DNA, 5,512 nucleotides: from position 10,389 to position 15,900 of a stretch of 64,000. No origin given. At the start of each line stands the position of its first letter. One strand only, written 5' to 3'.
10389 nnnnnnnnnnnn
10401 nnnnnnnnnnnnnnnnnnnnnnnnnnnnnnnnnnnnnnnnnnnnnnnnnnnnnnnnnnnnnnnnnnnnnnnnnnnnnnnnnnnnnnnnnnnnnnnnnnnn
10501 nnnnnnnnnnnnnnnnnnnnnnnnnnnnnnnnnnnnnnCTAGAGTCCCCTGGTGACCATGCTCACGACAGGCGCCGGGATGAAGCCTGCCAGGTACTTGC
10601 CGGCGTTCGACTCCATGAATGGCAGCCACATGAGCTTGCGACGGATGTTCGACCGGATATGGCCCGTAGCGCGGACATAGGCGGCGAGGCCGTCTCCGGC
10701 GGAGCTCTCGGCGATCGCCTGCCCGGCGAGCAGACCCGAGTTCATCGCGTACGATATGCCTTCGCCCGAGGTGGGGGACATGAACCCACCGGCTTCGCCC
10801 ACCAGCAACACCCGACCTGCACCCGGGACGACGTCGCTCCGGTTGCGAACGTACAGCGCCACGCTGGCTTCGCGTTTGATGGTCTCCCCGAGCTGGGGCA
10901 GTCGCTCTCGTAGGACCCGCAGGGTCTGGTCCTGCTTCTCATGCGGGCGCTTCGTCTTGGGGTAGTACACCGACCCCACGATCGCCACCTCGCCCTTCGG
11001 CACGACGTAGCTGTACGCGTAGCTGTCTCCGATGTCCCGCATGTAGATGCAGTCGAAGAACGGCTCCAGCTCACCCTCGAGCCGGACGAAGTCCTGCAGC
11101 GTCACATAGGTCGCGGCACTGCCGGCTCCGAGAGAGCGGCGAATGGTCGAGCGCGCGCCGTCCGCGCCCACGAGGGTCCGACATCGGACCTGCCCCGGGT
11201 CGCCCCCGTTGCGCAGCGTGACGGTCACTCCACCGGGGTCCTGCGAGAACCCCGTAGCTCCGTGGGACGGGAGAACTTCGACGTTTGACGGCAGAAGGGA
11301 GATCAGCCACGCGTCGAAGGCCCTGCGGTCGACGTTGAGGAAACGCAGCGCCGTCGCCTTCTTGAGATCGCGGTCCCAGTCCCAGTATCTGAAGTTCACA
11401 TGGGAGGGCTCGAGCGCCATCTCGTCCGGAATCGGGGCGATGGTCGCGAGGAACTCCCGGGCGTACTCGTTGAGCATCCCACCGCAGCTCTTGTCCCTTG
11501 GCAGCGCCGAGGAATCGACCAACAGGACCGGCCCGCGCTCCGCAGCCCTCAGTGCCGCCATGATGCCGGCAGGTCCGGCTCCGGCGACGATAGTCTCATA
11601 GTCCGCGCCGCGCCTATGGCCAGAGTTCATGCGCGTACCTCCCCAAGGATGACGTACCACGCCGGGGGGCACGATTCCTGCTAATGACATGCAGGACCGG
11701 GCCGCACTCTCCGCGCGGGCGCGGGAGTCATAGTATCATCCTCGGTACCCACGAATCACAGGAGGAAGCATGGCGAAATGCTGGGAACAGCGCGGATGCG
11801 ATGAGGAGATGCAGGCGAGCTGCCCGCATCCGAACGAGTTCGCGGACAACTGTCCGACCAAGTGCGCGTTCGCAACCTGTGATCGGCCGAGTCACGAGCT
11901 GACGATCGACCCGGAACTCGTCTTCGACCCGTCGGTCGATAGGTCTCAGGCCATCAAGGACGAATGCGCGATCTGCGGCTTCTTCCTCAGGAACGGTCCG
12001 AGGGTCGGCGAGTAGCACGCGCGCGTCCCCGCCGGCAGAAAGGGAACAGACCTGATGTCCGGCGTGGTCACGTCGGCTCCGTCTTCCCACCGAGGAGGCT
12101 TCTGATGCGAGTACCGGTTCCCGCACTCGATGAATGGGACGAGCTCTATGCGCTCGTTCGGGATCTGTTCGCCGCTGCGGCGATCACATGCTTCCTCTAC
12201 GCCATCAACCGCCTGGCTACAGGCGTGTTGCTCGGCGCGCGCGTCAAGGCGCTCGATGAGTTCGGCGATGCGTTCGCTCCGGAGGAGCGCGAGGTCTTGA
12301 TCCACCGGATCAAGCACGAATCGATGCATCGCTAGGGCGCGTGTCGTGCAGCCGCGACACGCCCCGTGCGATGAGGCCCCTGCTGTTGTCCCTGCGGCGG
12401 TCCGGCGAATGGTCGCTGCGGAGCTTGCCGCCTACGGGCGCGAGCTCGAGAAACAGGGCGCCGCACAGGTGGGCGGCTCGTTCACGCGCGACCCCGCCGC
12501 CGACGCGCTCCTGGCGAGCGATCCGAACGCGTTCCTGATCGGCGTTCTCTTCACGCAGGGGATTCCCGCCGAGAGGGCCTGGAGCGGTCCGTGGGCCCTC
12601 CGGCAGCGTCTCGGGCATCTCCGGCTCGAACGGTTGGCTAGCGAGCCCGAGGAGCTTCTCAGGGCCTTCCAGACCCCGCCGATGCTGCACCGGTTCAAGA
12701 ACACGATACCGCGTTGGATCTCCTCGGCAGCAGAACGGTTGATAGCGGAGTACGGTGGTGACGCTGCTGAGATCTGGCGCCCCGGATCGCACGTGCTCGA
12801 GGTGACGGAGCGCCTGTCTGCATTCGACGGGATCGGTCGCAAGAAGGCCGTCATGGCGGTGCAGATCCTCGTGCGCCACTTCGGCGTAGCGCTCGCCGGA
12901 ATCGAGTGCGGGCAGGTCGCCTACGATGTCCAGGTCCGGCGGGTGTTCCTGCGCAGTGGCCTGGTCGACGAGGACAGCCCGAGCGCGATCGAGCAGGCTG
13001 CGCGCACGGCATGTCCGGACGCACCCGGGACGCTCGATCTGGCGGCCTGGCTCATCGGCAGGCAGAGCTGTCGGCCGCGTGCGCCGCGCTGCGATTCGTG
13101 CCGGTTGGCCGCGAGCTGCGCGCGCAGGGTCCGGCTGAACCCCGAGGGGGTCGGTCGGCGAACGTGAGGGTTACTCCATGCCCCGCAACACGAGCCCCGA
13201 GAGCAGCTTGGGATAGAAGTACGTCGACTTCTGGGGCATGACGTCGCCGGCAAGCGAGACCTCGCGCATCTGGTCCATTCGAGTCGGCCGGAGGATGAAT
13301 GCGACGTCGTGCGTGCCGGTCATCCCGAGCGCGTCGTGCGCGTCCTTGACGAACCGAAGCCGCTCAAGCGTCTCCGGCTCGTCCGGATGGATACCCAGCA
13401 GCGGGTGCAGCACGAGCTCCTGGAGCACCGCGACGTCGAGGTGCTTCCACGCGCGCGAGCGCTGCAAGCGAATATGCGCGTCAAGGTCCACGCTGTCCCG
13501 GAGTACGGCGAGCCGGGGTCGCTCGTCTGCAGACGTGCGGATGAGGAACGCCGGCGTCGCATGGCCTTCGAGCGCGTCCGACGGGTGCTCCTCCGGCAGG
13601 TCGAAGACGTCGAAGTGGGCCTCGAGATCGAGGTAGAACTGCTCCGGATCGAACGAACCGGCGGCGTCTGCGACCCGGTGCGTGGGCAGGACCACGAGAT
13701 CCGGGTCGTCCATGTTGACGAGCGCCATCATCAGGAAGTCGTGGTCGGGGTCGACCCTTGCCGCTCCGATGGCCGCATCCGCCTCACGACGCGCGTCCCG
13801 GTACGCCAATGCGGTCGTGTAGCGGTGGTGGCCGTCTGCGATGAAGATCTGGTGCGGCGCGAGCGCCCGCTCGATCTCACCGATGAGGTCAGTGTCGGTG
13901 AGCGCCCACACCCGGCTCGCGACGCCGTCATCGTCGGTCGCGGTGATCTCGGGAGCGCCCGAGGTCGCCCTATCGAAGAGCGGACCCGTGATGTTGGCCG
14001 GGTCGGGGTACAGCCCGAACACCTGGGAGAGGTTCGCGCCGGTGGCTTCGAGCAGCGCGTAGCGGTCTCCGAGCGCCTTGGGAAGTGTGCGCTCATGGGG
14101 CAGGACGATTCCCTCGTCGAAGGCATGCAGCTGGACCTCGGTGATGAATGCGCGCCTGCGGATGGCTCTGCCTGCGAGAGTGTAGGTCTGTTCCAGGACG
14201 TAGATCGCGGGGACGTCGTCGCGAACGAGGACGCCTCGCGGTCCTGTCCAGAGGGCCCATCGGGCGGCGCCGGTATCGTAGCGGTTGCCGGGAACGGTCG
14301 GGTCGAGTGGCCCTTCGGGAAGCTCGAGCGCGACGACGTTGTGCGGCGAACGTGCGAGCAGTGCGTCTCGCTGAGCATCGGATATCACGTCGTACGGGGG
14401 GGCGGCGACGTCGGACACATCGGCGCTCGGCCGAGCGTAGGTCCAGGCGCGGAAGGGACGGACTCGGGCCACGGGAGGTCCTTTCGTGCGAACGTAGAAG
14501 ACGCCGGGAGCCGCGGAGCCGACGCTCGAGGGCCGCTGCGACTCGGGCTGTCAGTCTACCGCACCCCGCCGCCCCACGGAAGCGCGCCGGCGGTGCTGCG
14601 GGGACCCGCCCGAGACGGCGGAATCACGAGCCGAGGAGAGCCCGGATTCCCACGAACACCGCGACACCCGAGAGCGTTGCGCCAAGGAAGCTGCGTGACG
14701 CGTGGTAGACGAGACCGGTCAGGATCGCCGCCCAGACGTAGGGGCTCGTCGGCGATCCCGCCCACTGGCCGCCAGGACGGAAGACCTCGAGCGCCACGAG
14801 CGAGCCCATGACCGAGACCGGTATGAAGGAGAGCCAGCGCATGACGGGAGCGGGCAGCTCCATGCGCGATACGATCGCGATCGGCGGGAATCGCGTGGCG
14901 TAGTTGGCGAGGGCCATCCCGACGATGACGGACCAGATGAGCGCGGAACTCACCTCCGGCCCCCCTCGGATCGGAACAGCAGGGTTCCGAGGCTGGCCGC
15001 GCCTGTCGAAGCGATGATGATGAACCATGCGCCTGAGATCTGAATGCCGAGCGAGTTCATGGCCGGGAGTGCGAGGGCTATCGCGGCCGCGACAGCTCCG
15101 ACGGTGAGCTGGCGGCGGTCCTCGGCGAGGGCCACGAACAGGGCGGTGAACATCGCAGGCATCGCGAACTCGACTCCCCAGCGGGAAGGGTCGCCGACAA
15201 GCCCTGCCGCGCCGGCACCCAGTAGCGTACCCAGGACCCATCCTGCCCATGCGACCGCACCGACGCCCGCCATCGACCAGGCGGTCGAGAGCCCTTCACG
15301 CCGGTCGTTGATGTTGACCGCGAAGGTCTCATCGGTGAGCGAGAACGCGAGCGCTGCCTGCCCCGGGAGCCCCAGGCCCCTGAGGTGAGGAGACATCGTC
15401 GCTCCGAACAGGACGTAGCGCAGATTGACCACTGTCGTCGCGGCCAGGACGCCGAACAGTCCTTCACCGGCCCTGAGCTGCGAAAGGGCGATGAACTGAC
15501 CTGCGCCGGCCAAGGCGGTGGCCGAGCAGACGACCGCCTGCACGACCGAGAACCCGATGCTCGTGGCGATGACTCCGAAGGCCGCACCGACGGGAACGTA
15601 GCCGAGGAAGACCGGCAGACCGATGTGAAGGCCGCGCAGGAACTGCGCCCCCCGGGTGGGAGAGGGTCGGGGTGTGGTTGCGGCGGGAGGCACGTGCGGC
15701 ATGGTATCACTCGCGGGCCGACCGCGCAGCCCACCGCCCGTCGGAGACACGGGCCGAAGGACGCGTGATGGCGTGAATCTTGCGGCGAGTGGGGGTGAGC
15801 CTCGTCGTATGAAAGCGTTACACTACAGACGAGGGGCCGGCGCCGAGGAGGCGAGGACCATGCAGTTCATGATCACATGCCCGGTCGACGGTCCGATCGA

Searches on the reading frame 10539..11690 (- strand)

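Call 12: search_protein_families(library=pfam, proteins=[window:10539-11690:-], max_evalue=0.00001)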
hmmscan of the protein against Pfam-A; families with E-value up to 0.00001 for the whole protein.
window:10539-11690:- (383 aa): 1 family
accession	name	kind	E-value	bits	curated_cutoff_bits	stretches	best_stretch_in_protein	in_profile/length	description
PF01494.25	FAD_binding_3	-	1.3e-16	61.2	22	1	31-351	2-343/349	FAD binding domain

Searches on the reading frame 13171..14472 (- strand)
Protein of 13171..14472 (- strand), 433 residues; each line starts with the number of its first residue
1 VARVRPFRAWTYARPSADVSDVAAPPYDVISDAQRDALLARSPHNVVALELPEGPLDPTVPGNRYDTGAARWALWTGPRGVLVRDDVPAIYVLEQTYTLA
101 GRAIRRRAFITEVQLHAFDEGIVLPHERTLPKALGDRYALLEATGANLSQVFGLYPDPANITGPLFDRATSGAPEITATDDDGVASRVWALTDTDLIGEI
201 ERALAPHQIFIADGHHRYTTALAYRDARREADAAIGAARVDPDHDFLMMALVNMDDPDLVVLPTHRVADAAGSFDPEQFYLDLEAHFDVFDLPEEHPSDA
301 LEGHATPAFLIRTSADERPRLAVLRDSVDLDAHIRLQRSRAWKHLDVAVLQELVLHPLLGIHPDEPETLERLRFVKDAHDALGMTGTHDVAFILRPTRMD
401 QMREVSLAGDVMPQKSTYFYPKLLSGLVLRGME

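Call 12: search_protein_families(library=pfam, proteins=[window:13171-14472:-], max_evalue=0.00001)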
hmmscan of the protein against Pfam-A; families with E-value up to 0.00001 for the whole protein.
window:13171-14472:- (433 aa): 1 family
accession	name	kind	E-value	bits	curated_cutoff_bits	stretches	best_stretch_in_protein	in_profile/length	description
PF06245.16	DUF1015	-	4.9e-78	262.7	25.8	1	4-347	1-324/325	Protein of unknown function (DUF1015)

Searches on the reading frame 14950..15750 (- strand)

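Call 12: search_protein_families(library=pfam, proteins=[window:14950-15750:-], max_evalue=0.00001)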
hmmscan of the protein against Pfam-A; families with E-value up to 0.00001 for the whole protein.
window:14950-15750:- (266 aa): 1 family
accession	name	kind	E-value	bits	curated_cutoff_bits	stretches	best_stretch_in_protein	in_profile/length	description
PF03591.19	AzlC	-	7.9e-37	127.2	32.1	1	46-184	1-136/137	AzlC protein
